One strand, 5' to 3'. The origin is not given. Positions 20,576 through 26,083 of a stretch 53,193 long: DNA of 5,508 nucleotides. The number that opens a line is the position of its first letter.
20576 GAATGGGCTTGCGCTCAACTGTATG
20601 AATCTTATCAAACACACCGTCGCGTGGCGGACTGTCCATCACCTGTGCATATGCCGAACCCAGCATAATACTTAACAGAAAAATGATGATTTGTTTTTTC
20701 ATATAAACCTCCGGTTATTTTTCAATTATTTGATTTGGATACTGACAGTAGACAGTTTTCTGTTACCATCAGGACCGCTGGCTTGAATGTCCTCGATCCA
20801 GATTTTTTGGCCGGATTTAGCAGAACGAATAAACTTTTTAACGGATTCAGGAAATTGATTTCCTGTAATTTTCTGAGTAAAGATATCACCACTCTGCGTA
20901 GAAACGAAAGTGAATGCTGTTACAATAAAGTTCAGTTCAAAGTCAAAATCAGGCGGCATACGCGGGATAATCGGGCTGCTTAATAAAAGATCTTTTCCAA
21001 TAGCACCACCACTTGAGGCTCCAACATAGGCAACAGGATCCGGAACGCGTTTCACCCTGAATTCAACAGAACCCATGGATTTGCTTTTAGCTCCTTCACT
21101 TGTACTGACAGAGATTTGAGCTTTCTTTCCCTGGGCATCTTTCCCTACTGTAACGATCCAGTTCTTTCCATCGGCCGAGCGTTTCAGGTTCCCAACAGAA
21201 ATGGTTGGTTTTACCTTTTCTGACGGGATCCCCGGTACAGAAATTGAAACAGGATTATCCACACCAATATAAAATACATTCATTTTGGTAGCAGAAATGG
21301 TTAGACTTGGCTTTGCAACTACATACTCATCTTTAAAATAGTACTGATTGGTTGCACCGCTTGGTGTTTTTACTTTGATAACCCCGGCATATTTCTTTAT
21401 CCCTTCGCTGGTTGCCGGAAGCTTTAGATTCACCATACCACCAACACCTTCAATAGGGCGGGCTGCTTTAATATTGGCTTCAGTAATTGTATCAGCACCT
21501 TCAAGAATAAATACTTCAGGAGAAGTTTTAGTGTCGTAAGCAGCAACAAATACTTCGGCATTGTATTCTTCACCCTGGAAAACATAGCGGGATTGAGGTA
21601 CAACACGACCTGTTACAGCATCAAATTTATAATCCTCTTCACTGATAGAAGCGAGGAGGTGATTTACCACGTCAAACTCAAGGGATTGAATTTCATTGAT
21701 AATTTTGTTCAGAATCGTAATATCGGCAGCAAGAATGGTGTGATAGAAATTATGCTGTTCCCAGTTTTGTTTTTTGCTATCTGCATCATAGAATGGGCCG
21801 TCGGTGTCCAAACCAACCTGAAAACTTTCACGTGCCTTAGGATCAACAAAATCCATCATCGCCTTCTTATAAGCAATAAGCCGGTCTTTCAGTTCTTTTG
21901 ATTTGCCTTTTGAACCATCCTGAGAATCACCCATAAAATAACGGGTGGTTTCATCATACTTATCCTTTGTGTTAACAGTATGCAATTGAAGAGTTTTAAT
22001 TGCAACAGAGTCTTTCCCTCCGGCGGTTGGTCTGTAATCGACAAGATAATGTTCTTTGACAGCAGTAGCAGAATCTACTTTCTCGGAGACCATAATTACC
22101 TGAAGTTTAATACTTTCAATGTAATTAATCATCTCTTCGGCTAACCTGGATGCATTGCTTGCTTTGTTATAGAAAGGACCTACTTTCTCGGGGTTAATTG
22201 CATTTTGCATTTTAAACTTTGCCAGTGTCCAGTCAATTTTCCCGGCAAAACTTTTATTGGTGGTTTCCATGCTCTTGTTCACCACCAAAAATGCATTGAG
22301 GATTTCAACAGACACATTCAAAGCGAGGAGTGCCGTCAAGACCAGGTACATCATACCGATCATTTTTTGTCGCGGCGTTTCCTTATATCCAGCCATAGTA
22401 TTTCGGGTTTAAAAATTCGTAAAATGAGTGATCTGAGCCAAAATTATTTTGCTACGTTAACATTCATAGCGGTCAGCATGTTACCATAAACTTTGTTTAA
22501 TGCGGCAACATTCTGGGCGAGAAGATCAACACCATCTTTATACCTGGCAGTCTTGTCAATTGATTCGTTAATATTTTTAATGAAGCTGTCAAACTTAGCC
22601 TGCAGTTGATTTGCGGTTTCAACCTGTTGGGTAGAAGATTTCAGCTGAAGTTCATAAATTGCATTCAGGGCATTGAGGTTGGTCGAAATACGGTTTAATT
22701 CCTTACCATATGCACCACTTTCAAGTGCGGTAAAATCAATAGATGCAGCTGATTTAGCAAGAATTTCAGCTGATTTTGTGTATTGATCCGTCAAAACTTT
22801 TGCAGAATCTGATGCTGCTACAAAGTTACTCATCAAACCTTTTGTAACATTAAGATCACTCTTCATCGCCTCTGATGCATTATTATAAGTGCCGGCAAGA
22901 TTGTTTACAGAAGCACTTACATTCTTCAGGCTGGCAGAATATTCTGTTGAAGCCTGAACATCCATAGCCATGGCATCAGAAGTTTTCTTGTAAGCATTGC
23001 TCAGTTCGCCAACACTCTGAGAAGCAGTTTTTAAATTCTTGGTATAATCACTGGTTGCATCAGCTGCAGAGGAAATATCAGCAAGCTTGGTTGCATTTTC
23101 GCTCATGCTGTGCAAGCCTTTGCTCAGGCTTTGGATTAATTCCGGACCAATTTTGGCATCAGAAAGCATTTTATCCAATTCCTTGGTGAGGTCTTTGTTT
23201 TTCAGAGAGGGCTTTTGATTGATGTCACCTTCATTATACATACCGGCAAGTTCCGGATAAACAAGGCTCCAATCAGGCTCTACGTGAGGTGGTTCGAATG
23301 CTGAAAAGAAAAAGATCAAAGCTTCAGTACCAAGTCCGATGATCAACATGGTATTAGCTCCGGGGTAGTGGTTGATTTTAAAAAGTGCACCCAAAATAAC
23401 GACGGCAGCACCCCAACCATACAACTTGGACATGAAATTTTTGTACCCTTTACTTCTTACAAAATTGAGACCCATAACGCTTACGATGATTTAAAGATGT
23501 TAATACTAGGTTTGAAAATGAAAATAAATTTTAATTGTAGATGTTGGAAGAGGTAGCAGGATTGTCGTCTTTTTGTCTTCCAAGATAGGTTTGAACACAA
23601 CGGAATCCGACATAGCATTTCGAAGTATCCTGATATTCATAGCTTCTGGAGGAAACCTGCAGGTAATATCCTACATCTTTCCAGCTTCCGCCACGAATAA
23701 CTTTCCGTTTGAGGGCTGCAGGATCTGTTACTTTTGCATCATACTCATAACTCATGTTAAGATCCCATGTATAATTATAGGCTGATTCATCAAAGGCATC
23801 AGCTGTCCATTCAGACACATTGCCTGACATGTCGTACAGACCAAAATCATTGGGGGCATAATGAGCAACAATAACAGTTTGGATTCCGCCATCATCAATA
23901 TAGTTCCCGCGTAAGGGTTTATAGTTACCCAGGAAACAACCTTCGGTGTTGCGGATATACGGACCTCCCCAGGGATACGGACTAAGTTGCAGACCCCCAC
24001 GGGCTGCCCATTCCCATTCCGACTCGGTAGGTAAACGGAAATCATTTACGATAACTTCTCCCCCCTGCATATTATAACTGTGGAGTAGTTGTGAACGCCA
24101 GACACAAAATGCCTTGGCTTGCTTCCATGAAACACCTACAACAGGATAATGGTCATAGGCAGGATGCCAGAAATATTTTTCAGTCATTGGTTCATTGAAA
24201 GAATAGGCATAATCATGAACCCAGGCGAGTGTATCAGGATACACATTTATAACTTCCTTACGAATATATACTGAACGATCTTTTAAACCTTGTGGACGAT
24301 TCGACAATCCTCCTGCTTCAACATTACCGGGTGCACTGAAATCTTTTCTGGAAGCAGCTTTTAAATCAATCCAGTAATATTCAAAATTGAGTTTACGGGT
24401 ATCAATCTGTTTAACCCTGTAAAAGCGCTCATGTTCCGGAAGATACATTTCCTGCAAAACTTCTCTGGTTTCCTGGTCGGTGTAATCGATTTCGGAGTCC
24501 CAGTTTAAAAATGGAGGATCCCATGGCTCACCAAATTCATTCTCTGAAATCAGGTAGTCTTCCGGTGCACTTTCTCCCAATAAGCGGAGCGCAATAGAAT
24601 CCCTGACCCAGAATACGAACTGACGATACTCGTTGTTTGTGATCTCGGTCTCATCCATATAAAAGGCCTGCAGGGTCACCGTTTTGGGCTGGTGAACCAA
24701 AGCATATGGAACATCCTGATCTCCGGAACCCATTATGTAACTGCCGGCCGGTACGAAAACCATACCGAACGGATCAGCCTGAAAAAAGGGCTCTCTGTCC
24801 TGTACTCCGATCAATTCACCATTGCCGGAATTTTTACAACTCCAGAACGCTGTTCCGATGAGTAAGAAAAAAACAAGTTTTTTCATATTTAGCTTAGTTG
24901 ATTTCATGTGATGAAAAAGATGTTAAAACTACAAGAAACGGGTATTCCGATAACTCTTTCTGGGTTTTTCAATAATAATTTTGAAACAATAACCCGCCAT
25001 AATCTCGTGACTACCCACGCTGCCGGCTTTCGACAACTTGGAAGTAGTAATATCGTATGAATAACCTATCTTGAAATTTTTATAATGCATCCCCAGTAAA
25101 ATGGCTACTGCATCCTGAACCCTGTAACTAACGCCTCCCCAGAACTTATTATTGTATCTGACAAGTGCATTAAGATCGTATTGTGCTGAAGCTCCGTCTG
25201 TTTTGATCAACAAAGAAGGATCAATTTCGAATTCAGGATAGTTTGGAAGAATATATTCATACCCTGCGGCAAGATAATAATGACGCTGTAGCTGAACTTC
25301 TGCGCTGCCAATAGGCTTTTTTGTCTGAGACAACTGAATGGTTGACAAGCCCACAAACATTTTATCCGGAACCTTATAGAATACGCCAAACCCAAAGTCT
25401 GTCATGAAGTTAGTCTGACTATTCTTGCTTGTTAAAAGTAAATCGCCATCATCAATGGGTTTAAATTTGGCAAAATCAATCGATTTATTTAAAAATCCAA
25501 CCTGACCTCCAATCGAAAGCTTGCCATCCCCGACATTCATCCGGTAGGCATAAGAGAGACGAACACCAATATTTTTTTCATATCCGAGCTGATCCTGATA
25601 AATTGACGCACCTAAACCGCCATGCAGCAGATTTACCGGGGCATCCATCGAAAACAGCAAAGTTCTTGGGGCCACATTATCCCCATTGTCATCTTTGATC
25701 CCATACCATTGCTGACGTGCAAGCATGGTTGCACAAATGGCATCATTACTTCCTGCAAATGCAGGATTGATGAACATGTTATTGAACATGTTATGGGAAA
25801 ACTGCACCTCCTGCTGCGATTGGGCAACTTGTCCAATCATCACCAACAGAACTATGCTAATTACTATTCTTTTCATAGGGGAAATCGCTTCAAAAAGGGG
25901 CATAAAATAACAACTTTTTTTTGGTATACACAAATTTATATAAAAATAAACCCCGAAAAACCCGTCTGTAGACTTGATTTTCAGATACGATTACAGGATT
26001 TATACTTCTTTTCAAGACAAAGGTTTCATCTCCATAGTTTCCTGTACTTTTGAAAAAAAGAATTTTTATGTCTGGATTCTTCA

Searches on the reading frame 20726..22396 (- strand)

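Call 69: search_protein_families(library=pfam, proteins=[window:20726-22396:-], max_evalue=0.00001)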
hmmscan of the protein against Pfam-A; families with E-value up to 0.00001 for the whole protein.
window:20726-22396:- (556 aa): 4 families
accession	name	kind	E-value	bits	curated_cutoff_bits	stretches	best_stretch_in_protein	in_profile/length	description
PF12081.13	GldM_1st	-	6.1e-30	105.1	25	1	31-249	1-193/194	GldM N-terminal domain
PF21602.3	GldM_3rd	-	2.8e-23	82.4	25.2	1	365-449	2-82/82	GldM third domain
PF21601.3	GldM_2nd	-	1.4e-18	67.6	24.4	1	253-362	2-98/98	GldM second domain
PF12080.14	GldM_4th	-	2.2e-18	67.4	24.6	1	452-555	1-111/114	GldM C-terminal domain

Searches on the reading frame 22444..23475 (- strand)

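Call 69: search_protein_families(library=pfam, proteins=[window:22444-23475:-], max_evalue=0.00001)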
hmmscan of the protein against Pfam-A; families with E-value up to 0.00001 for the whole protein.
window:22444-23475:- (343 aa): 1 family
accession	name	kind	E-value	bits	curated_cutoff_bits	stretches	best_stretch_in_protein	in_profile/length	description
PF22827.1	GldL_N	-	3.5e-32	110.8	24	1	18-78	1-61/62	GldL N-terminal domain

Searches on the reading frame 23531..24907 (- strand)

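Call 69: search_protein_families(library=pfam, proteins=[window:23531-24907:-], max_evalue=0.00001)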
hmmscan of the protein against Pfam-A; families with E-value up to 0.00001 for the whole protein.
window:23531-24907:- (458 aa): 1 family
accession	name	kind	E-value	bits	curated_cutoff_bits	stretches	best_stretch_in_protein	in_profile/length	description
PF03781.23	FGE-sulfatase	-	8.6e-50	170.2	23.3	1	48-438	4-254/255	Sulfatase-modifying factor enzyme 1-like domain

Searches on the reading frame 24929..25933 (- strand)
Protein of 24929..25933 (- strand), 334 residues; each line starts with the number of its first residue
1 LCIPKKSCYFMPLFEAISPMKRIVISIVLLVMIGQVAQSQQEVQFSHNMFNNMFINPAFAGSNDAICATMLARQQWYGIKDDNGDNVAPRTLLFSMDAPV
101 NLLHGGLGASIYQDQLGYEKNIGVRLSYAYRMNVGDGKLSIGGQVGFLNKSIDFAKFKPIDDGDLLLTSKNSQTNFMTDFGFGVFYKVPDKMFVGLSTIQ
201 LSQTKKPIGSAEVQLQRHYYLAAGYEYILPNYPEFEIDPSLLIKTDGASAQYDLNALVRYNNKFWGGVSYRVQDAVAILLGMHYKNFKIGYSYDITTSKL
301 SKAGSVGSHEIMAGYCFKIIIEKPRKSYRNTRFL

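Call 68: search_protein_families(library=pfam, proteins=[window:24929-25933:-], max_evalue=0.00001)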
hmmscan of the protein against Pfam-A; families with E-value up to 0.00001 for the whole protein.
window:24929-25933:- (334 aa): 1 family
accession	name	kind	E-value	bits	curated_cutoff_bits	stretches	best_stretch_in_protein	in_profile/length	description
PF11751.14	PorP_SprF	-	9.6e-70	235.7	22.3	1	37-315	1-273/273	Type IX secretion system membrane protein PorP/SprF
